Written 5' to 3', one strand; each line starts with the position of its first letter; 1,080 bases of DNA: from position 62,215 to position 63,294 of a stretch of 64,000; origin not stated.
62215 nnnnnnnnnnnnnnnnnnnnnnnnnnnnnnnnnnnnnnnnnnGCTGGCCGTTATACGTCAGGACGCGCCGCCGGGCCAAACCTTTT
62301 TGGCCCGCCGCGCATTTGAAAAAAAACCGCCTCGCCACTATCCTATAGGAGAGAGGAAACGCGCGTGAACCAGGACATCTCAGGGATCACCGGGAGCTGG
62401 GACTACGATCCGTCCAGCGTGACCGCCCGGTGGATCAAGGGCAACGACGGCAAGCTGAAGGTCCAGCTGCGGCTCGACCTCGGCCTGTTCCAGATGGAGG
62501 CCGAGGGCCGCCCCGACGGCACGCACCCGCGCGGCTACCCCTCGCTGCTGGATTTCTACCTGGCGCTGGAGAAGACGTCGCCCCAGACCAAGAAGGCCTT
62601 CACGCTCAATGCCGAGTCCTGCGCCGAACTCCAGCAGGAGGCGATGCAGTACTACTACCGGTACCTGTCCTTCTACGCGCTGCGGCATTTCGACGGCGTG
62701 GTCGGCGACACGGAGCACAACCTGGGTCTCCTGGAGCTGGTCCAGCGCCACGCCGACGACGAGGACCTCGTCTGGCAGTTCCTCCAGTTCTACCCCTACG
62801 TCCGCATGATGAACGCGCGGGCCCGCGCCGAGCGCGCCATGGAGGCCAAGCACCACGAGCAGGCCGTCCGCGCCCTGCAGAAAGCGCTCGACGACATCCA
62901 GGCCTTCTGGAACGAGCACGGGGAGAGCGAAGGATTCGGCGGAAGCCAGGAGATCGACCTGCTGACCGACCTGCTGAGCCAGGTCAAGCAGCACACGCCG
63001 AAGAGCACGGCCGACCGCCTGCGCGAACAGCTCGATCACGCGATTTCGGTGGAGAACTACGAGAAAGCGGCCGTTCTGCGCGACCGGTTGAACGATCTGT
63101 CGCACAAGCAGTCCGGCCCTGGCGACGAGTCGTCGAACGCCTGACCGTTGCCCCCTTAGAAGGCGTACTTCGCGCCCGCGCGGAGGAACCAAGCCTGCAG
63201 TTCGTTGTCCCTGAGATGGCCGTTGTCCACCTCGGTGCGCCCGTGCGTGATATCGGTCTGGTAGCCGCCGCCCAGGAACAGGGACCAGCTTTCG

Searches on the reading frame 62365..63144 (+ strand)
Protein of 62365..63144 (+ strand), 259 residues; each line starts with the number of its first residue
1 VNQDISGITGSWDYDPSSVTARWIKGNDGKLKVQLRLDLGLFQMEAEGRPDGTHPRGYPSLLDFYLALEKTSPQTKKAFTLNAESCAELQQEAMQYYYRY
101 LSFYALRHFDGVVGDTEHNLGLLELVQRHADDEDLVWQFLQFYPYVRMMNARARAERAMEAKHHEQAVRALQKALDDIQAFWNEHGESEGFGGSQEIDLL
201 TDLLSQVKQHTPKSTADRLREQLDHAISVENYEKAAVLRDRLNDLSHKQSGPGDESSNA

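Call 13: search_protein_families(library=pfam, proteins=[window:62365-63144:+], max_evalue=0.01)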
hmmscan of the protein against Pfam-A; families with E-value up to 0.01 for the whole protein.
window:62365-63144:+ (259 aa): 1 family
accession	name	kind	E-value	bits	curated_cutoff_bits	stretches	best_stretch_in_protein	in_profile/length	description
PF02151.25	UVR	-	1.3e-07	31.6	21.5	1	217-246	5-34/36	UvrB/uvrC motif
